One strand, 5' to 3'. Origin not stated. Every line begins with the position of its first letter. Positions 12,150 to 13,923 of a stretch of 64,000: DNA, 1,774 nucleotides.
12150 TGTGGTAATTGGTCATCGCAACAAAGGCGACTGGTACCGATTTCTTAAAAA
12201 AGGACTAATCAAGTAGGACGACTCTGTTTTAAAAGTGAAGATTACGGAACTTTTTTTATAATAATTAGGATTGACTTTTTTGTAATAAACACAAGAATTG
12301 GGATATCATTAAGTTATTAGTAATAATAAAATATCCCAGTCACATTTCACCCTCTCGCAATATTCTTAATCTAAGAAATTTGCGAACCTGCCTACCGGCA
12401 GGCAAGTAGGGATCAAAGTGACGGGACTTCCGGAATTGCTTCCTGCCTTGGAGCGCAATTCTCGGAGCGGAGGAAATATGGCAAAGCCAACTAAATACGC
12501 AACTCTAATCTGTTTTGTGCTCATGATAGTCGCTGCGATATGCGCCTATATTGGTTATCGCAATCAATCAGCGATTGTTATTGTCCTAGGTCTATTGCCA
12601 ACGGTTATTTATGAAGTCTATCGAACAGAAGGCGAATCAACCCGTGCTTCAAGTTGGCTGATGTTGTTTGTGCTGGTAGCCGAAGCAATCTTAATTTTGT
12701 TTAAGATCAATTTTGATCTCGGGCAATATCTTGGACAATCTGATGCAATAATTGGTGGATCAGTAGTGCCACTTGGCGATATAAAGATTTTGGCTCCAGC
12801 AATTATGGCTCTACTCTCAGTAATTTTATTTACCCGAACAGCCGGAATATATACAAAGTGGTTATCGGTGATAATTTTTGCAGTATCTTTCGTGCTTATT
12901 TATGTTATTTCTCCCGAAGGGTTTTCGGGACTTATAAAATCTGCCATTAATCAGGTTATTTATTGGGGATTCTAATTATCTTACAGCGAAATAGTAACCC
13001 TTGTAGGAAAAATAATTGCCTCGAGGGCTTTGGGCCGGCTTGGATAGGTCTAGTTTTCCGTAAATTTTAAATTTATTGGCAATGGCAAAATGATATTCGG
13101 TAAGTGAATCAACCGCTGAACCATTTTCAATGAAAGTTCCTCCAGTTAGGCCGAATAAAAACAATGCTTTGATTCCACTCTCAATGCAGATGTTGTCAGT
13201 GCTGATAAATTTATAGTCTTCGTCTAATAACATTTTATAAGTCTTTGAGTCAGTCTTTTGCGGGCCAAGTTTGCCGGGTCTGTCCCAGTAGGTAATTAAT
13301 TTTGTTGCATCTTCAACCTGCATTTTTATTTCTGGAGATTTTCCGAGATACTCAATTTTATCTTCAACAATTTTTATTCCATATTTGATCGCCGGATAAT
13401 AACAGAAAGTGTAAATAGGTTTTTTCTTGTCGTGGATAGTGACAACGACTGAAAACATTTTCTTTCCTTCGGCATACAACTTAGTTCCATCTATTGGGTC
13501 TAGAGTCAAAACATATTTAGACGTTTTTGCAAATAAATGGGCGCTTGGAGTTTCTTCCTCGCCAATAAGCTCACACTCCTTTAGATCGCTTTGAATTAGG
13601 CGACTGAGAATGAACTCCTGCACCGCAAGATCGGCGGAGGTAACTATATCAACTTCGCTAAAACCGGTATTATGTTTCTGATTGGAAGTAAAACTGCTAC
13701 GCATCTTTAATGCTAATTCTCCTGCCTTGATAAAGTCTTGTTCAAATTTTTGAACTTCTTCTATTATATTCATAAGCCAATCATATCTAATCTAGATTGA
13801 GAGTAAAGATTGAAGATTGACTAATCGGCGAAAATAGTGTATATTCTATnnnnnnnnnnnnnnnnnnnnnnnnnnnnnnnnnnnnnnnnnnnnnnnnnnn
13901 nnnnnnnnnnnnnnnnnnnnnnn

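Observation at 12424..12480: Conserved 5' leader family (CTTCCGG - hairpin - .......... - start) upstream of three unrelated genes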

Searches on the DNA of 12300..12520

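Call 11: search_rna_families(source=window, start=12300, end=12520, threshold=evalue, max_evalue=10)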
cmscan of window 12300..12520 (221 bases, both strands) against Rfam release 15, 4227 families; matches with E-value up to 10: 6.
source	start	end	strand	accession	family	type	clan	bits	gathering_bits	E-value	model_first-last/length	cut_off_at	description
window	12300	12359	-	RF04024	mir-9571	Gene; miRNA;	-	17.4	100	0.64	1-61/86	3'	mir-9571 microRNA precursor family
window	12312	12376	+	RF01817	RsaB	Gene; sRNA;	-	16.3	55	5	1-60/60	no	RNA Staph. aureus A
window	12358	12403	-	RF02750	ES003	Gene; sRNA;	-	15.2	37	0.93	1-53/53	no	ES003 sRNA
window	12344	12449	-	RF00265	SNORA69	Gene; snRNA; snoRNA; HACA-box;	-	13.9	47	5.2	1-132/132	no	Small nucleolar RNA SNORA69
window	12344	12453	+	RF03107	saliva-tongue-1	Gene; sRNA;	-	12.1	107.3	9.2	1-109/109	no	saliva-tongue-1 RNA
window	12387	12500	-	RF01966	RMST_5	Gene; lncRNA;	-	11.3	58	4.9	23-128/128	no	Rhabdomyosarcoma 2 associated transcript conserved region 5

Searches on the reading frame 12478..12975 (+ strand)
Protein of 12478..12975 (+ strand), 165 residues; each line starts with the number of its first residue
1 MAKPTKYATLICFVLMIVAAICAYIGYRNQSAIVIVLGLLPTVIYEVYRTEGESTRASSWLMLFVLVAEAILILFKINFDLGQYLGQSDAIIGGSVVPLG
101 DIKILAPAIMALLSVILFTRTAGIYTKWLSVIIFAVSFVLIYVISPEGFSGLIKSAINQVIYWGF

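Call 12: search_protein_families(library=pfam, proteins=[window:12478-12975:+], max_evalue=0.01)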
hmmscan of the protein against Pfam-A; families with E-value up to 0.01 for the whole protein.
window:12478-12975:+ (165 aa): 0 families

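Call 42: find_homologous_proteins(query=window:12478-12975:+)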
Query window:12478-12975:+ (165 aa): 412 proteins with E <= 0.001 among 592 candidates; the best 120 are listed.
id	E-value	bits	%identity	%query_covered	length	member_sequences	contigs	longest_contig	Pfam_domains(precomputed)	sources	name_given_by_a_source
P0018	2.6e-96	338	100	100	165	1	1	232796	-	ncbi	-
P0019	6.0e-73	262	73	100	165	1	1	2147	-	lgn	-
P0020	1.6e-72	261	75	100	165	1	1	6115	-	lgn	-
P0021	4.3e-67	243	75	99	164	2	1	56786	-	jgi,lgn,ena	-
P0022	4.7e-66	240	73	100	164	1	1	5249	-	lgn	-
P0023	3.0e-65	237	72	99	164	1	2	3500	-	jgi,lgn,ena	-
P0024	3.3e-65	237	72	100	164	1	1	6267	-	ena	-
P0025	4.7e-65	236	72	100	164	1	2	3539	-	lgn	-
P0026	6.4e-64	233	70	100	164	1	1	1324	-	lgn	-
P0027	8.1e-64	232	66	99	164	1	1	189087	-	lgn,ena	-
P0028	5.3e-62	226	71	93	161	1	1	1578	-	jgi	-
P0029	6.4e-62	226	67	98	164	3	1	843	-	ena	-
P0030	9.0e-62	226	67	98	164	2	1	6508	-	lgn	-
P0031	7.6e-61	223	71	97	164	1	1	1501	-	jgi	jgi:hypothetical protein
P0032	1.5e-59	219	68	98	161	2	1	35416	-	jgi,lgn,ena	-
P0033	4.4e-59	217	67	98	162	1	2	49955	-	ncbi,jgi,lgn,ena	ncbi:MAG: hypothetical protein ABH810_01385 [bacterium]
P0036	8.7e-56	206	64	99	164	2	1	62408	-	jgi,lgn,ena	-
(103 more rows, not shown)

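Call 44: find_encoding_contigs(protein=P0021, flank=10000, max_places=1)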
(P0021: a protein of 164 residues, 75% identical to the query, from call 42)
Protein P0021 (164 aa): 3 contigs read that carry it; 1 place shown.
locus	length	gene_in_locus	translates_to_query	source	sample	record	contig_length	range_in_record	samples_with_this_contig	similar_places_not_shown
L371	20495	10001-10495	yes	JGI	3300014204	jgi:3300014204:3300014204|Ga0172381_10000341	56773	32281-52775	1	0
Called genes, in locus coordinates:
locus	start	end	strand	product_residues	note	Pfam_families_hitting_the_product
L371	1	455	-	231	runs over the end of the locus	PF01791:DeoC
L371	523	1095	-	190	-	-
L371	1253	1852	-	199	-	-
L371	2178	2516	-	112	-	PF04266:ASCH (weak)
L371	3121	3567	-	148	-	-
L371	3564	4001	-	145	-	PF01381:HTH_3, PF13560:HTH_31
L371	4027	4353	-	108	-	PF05973:Gp49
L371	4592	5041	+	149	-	PF00293:NUDIX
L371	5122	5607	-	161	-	-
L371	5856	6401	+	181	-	PF03729:DUF308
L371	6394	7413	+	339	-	-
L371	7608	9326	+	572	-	PF07881:Fucose_iso_N1, PF07882:Fucose_iso_N2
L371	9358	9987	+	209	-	-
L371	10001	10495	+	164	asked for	-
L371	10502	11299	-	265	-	PF00459:Inositol_P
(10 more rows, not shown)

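Call 45: find_encoding_contigs(protein=P0033, flank=10000, max_places=1)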
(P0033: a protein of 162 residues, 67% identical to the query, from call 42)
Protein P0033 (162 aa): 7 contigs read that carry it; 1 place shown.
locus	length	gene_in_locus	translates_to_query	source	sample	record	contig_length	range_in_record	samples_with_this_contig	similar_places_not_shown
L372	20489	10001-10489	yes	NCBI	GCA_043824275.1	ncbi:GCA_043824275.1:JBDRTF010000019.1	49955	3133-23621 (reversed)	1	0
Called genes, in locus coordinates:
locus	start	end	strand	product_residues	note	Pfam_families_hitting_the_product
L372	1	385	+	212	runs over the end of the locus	-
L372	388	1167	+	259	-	PF13649:Methyltransf_25 (weak), PF13847:Methyltransf_31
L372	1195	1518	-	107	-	PF12732:YtxH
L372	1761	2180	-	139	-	-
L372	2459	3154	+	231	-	PF01791:DeoC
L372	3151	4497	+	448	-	PF00753:Lactamase_B, PF23023:Anti-Pycsar_Apyc1, PF12706:Lactamase_B_2, PF16661:Lactamase_B_6, PF10996:Beta-Casp, PF07521:RMMBL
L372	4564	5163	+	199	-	PF18306:LDcluster4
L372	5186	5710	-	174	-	PF08123:DOT1 (faint), PF06325:PrmA (weak)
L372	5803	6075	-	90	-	-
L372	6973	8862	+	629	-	PF00009:GTP_EFTU, PF01926:MMR_HSR1 (weak), PF22042:EF-G_D2, PF03144:GTP_EFTU_D2, PF14492:EFG_III (faint), PF00679:EFG_C, PF21018:BipA_C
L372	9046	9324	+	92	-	-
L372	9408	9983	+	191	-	PF13308:YARHG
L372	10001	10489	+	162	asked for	-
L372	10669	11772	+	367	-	PF01476:LysM (weak), PF23473:LysM3_LYK4_5 (faint)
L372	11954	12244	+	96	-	-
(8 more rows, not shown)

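Call 46: find_encoding_contigs(protein=P0027, flank=10000, max_places=1)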
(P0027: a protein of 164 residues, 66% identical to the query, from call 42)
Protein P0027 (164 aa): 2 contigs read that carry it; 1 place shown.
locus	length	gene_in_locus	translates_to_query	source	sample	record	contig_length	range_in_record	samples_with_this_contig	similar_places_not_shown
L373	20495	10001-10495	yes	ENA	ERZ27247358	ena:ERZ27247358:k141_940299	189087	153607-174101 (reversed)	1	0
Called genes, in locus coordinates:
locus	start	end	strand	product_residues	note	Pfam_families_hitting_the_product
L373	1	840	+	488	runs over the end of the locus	PF10282:Lactonase (faint), PF08309:LVIVD (weak)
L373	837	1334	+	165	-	-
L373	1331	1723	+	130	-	-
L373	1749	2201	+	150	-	-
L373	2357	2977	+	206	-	PF13426:PAS_9 (weak)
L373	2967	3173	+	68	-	-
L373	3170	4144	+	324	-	PF00672:HAMP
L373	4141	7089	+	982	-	PF02743:dCache_1, PF00672:HAMP, PF00989:PAS, PF08448:PAS_4, PF12860:PAS_7 (weak), PF13426:PAS_9, PF00512:HisKA, PF02518:HATPase_c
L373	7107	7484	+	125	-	PF00072:Response_reg, PF20274:cREC_REC (weak), PF03709:OKR_DC_1_N (weak)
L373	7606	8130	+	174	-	-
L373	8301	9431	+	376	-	-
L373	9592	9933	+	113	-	PF04266:ASCH (weak)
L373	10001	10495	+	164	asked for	-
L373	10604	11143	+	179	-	-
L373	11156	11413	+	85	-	-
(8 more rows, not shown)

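Call 48: find_encoding_contigs(protein=P0036, flank=10000, max_places=1)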
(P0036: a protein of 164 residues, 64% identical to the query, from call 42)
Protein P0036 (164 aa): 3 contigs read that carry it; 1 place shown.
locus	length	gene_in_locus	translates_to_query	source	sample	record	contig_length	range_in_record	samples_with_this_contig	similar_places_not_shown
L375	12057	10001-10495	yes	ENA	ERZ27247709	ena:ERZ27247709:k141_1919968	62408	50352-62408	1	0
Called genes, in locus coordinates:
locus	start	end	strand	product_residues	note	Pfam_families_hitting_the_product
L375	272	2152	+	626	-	PF00012:HSP70, PF06723:MreB_Mbl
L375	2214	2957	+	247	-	-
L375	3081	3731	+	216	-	PF00226:DnaJ, PF01556:DnaJ_C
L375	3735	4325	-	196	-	-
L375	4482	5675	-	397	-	-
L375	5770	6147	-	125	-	-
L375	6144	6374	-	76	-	-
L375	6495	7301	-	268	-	-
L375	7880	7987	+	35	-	-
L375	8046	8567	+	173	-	-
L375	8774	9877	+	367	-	-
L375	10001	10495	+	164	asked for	-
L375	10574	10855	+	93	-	-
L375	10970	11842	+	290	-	PF01180:DHO_dh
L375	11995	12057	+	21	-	?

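Call 106: search_protein_families(library=ncbifam, proteins=[window:12478-12975:+], max_evalue=0.01)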
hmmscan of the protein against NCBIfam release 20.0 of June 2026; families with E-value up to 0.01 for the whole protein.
window:12478-12975:+ (165 aa): 0 families

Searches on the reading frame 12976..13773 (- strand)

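Call 12: search_protein_families(library=pfam, proteins=[window:12976-13773:-], max_evalue=0.01)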
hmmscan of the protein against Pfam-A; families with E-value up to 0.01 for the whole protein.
window:12976-13773:- (265 aa): 1 family
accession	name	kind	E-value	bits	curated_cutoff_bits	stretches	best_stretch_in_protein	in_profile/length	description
PF00459.30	Inositol_P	-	4.2e-18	66.2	27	1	6-129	4-127/271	Inositol monophosphatase family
